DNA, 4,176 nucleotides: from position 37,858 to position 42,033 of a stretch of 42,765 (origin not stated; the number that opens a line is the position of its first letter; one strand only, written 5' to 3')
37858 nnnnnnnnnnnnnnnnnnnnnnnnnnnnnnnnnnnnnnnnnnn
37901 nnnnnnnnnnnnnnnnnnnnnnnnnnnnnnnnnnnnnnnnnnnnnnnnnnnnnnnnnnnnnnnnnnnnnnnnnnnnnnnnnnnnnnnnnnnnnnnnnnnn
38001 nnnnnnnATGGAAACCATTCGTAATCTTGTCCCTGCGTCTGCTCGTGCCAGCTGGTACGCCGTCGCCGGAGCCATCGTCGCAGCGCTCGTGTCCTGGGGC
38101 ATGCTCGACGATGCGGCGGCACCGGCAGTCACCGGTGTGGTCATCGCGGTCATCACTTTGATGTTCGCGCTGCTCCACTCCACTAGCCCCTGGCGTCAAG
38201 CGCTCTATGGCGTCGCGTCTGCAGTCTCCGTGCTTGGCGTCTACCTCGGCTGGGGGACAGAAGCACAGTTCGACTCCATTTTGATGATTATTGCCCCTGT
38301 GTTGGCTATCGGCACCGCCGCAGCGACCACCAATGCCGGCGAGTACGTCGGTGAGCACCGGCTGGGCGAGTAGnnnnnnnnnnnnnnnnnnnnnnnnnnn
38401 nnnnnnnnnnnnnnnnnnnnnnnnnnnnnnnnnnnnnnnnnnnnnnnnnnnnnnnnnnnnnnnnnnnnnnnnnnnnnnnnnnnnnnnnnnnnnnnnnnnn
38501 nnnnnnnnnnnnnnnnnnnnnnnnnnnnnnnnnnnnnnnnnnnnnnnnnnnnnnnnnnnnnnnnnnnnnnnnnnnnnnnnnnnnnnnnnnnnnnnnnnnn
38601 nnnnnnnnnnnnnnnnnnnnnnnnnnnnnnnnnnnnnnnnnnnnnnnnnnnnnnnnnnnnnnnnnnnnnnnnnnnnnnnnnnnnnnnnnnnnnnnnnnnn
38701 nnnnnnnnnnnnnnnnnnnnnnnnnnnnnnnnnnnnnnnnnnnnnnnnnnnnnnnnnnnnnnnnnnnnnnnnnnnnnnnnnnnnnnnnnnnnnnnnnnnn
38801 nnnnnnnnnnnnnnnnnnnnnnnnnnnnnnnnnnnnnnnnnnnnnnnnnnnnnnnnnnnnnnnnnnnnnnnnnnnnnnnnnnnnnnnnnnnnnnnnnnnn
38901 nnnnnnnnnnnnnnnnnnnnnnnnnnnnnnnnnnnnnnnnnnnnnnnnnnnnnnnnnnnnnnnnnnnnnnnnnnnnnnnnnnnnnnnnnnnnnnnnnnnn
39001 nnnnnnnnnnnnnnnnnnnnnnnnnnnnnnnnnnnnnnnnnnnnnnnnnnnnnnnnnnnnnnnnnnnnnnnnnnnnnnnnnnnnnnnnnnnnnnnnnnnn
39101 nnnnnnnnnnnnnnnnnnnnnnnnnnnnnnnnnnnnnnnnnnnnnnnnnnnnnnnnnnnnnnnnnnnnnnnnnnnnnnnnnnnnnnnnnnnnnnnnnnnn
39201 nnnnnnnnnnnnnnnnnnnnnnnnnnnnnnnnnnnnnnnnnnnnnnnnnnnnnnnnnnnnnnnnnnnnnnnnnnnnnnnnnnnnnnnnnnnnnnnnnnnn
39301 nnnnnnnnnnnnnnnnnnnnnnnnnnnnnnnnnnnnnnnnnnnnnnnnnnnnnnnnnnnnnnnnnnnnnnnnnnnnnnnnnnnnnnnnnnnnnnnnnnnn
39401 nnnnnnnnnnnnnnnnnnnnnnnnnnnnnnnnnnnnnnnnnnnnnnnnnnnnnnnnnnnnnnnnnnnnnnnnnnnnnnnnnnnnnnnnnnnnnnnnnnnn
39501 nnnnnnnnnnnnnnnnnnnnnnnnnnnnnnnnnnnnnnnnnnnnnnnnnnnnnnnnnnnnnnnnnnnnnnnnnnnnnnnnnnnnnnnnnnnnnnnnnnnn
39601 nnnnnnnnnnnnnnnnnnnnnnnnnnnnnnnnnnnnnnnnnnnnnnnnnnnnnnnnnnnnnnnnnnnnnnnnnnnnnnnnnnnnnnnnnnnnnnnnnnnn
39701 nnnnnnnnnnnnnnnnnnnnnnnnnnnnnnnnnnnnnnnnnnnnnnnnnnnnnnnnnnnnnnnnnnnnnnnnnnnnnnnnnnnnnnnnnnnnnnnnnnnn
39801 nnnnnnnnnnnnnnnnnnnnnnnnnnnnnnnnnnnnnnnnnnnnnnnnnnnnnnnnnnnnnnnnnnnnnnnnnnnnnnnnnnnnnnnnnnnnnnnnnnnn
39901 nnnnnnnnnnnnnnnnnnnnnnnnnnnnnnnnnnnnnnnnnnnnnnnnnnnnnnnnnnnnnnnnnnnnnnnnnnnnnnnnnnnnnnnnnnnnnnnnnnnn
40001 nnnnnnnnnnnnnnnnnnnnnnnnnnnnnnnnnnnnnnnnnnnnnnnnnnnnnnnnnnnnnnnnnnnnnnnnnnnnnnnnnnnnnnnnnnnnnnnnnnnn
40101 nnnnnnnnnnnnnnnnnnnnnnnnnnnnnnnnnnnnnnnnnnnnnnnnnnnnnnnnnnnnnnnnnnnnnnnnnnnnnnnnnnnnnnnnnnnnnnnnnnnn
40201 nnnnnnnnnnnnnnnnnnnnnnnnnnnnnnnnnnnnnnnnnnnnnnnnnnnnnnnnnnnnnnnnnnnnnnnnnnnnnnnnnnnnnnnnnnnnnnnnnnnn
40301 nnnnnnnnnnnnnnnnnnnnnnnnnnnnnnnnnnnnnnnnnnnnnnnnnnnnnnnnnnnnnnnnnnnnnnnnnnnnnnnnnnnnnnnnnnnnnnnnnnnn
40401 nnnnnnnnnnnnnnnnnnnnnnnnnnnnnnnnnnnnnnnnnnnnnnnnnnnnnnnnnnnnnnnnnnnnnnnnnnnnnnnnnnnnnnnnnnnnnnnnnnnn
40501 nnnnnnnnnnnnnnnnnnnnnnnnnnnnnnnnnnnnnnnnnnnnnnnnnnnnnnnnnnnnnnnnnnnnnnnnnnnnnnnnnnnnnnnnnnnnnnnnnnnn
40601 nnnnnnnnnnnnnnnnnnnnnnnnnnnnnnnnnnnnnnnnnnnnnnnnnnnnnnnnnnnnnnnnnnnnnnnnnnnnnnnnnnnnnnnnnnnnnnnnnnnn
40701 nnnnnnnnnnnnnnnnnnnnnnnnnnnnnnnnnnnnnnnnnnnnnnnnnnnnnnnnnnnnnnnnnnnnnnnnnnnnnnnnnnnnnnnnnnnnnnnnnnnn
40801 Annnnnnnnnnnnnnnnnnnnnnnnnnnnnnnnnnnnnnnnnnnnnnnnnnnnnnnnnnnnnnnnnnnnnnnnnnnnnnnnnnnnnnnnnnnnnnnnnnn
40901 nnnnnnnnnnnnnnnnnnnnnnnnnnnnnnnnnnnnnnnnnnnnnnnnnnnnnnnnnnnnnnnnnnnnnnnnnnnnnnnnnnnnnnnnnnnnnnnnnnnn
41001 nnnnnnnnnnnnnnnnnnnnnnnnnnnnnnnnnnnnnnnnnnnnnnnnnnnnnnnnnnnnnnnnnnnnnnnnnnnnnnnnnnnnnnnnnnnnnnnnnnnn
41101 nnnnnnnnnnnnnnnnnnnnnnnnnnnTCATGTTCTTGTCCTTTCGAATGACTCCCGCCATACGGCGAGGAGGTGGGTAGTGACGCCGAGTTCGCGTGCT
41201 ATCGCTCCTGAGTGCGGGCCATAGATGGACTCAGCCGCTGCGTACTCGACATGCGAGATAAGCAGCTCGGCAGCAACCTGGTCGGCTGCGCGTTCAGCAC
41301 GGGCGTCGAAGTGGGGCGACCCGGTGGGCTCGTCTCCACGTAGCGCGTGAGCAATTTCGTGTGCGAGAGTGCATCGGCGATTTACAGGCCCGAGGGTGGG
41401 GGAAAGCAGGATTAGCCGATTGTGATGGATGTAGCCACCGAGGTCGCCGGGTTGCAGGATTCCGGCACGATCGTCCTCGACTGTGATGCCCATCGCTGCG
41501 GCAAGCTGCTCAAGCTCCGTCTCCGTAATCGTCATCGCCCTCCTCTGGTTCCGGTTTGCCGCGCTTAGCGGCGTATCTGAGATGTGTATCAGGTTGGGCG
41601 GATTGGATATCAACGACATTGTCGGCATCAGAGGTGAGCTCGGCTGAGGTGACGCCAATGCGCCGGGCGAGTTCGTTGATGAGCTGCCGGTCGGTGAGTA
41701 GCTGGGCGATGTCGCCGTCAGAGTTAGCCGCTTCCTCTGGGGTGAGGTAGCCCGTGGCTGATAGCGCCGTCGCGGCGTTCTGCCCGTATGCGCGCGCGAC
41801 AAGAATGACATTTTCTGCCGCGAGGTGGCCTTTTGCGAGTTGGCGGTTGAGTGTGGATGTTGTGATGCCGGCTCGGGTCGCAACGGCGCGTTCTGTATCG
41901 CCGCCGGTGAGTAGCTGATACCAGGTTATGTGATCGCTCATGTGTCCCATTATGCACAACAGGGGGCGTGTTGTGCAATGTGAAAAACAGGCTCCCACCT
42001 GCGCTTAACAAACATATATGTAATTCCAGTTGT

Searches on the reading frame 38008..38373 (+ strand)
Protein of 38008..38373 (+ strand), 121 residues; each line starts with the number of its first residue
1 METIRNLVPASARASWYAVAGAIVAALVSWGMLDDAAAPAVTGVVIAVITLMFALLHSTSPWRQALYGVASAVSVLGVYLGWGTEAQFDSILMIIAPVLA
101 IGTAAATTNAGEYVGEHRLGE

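Call 88: search_protein_families(library=pfam, proteins=[window:38008-38373:+], max_evalue=0.001)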
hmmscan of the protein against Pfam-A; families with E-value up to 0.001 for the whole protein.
window:38008-38373:+ (121 aa): 1 family
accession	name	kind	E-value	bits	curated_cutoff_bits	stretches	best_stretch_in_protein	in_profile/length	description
PF23809.1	Phage_holin_9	-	3.7e-35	121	27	1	2-112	11-121/130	Bacteriophage holin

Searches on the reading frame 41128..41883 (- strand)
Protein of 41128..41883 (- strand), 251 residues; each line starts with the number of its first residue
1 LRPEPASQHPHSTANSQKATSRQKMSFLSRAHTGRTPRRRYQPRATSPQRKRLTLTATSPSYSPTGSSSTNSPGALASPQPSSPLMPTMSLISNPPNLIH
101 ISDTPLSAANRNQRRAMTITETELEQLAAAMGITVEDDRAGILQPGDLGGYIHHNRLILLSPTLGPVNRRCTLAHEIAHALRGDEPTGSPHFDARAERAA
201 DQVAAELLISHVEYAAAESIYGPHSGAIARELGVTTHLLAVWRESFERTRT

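Call 88: search_protein_families(library=pfam, proteins=[window:41128-41883:-], max_evalue=0.001)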
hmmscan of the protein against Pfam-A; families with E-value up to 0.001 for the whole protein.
window:41128-41883:- (251 aa): 1 family
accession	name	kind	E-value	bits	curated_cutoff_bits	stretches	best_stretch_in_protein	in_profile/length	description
PF06114.19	Peptidase_M78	-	3.5e-14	53.1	22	1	147-239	19-118/123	IrrE N-terminal-like domain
